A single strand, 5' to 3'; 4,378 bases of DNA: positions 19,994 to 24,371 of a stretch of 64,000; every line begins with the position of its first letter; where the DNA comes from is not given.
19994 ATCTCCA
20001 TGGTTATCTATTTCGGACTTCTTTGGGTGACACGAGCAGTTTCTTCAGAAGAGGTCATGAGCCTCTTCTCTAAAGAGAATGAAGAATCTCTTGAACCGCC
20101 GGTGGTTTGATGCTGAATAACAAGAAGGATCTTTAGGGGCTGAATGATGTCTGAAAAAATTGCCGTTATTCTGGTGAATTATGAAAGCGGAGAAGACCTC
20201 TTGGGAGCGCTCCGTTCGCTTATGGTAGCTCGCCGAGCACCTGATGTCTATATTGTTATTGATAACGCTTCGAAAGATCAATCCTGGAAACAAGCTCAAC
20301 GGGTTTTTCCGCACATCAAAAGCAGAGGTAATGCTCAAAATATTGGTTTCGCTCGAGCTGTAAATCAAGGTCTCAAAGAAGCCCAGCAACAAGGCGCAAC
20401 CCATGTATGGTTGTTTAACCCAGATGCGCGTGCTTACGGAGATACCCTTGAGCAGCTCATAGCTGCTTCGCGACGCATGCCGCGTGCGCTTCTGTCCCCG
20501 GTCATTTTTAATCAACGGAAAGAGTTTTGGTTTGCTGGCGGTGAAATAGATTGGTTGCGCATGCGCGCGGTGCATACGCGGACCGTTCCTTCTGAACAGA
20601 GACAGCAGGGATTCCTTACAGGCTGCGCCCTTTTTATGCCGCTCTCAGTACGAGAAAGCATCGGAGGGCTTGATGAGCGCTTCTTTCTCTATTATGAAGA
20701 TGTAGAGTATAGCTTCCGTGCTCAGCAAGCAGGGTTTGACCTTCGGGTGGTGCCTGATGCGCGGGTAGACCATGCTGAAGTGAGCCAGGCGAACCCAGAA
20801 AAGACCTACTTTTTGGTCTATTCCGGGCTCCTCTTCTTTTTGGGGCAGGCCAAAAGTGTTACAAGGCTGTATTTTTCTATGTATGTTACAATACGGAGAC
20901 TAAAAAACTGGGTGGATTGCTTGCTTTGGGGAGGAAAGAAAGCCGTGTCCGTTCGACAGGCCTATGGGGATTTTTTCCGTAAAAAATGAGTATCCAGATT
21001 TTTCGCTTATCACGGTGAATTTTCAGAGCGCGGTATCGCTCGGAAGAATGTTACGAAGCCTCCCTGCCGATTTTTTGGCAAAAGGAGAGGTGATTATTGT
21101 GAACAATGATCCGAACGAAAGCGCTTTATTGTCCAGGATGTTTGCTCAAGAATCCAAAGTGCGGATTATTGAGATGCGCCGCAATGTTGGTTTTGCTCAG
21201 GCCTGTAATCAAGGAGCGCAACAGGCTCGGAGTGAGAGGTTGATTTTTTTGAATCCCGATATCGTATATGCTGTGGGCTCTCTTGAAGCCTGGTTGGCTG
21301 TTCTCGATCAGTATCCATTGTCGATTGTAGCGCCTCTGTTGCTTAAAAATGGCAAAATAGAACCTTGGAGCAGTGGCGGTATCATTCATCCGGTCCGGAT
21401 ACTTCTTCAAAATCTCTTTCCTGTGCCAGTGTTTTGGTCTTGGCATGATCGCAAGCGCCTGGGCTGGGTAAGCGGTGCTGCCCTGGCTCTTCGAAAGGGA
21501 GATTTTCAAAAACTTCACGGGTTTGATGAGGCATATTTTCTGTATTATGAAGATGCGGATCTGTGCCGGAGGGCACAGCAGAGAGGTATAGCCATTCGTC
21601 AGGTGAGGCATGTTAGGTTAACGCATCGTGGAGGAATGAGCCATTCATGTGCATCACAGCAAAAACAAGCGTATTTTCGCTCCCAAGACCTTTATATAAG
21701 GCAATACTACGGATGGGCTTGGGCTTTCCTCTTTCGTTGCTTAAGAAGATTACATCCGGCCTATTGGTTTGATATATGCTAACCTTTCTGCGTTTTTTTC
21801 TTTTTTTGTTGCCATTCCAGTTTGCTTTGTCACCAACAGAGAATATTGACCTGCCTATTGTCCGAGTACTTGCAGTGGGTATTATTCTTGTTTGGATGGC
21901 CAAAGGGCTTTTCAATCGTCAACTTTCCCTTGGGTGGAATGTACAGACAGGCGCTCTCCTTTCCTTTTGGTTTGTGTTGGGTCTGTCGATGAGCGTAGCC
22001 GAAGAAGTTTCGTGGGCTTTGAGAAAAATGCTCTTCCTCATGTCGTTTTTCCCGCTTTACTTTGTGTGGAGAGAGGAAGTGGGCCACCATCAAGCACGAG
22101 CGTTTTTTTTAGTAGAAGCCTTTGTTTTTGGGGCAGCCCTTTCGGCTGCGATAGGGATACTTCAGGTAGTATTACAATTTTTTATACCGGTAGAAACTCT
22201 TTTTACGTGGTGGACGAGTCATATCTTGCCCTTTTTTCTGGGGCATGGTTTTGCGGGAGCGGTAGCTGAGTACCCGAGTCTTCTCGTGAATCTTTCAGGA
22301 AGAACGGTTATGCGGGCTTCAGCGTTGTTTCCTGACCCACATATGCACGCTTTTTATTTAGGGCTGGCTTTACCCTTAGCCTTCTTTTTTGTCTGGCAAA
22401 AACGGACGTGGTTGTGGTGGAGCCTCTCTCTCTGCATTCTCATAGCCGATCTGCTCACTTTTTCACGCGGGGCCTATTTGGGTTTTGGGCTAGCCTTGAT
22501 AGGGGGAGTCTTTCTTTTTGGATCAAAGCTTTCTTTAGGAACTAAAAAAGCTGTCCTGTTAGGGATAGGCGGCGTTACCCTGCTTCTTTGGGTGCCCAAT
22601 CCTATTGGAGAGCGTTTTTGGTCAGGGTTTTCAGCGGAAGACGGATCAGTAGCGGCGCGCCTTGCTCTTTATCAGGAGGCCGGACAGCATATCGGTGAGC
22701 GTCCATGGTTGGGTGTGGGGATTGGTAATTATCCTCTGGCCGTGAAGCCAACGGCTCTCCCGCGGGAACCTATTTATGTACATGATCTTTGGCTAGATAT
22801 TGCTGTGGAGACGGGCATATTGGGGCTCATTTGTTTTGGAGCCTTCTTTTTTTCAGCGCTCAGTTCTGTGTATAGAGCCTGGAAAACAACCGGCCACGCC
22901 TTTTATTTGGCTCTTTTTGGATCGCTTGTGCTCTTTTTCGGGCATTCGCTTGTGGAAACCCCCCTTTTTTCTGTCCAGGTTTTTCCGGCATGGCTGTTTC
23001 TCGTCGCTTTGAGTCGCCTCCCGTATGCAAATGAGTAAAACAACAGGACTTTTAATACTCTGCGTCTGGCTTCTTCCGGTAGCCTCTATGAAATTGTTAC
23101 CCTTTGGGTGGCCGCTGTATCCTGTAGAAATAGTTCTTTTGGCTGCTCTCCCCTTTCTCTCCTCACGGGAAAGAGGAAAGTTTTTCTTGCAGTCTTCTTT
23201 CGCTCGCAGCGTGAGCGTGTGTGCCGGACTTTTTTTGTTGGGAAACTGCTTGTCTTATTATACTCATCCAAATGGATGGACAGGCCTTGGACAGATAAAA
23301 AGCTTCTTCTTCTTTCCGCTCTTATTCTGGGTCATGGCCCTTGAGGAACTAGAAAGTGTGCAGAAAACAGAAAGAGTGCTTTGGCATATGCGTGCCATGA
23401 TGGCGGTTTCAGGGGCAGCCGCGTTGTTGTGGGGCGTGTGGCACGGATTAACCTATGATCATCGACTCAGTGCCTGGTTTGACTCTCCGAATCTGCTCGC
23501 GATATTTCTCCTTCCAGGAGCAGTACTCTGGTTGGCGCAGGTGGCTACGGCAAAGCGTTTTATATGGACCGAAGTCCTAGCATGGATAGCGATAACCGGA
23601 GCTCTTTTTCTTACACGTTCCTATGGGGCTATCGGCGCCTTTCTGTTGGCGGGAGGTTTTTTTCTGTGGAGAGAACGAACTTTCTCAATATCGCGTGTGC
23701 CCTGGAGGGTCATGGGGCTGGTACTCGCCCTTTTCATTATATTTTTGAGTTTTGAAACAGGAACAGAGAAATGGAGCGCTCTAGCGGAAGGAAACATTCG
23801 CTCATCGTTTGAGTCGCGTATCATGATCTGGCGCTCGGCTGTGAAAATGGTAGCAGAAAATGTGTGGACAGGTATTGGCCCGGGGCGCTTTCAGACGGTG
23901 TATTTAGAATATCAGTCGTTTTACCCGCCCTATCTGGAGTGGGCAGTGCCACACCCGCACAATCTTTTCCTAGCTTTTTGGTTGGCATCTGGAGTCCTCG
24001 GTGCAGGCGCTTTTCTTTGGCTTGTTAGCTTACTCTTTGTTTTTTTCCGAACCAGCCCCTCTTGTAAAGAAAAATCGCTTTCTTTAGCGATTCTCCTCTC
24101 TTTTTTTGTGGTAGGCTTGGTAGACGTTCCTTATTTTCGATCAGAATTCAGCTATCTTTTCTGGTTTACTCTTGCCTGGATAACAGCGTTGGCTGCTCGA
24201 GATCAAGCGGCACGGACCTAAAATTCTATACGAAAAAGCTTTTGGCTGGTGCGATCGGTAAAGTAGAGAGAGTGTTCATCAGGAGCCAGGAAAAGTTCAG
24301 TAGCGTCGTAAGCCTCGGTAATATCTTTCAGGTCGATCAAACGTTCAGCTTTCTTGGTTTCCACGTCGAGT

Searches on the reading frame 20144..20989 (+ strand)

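Call 72: search_protein_families(library=pfam, proteins=[window:20144-20989:+])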
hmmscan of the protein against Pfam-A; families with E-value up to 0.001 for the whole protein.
window:20144-20989:+ (281 aa): 3 families
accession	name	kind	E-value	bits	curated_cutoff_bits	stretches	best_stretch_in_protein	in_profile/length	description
PF00535.33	Glycos_transf_2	-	1.7e-12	48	23.3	1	8-147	2-141/168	Glycosyl transferase family 2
PF13641.12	Glyco_tranf_2_3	-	7.3e-07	29.9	27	1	6-212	3-213/230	Glycosyltransferase like family 2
PF13632.12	Glyco_trans_2_3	-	4.4e-05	23.8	27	1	115-215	29-127/198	Glycosyl transferase family group 2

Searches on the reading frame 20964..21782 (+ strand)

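Call 72: search_protein_families(library=pfam, proteins=[window:20964-21782:+])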
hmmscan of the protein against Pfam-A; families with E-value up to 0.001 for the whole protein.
window:20964-21782:+ (272 aa): 5 families
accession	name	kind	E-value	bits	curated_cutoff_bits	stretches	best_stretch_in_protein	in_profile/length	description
PF00535.33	Glycos_transf_2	-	7.8e-14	52.4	23.3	1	14-126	1-115/168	Glycosyl transferase family 2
PF13641.12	Glyco_tranf_2_3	-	8.2e-07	29.7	27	1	11-234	1-224/230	Glycosyltransferase like family 2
PF02709.20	Glyco_transf_7C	-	2.4e-06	27.5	23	1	170-220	20-70/78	N-terminal domain of galactosyltransferase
PF10111.15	Glyco_tranf_2_2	-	0.00014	21.9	27.3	0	40-115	29-107/276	Glycosyltransferase like family 2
PF13632.12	Glyco_trans_2_3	-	0.00075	19.8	27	0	167-258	71-166/198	Glycosyl transferase family group 2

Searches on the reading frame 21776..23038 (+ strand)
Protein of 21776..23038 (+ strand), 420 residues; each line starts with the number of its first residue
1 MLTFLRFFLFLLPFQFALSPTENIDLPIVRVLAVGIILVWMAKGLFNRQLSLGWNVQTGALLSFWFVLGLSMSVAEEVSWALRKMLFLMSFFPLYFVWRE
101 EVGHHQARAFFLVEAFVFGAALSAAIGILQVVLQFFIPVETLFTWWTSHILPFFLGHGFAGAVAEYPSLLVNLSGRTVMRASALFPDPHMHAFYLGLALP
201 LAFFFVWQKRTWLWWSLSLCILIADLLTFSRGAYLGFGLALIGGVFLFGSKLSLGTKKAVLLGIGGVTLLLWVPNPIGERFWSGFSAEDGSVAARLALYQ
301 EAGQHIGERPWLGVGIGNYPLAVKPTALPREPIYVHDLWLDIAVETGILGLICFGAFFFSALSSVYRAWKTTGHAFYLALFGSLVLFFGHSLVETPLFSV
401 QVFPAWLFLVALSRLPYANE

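Call 72: search_protein_families(library=pfam, proteins=[window:21776-23038:+])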
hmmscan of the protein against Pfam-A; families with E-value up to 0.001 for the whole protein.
window:21776-23038:+ (420 aa): 1 family
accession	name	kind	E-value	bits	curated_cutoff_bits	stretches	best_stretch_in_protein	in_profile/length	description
PF04932.20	Wzy_C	-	4.6e-16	59.4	31.7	1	218-354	3-148/149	O-Antigen ligase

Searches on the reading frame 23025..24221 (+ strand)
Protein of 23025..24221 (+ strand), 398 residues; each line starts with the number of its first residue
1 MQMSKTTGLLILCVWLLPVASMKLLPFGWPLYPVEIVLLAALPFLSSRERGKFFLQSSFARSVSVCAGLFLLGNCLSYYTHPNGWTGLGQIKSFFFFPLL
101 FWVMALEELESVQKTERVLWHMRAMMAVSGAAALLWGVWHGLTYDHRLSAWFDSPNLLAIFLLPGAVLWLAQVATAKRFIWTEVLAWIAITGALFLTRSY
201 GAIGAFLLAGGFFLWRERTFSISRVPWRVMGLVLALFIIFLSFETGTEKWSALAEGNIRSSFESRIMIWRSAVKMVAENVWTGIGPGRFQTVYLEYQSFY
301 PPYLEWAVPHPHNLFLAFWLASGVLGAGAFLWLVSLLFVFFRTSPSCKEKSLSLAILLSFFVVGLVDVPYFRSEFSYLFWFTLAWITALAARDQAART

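Call 72: search_protein_families(library=pfam, proteins=[window:23025-24221:+])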
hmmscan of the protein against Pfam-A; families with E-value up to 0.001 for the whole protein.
window:23025-24221:+ (398 aa): 1 family
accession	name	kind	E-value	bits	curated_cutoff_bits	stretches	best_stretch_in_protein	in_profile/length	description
PF04932.20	Wzy_C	-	2.3e-20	73.4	31.7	1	188-331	4-149/149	O-Antigen ligase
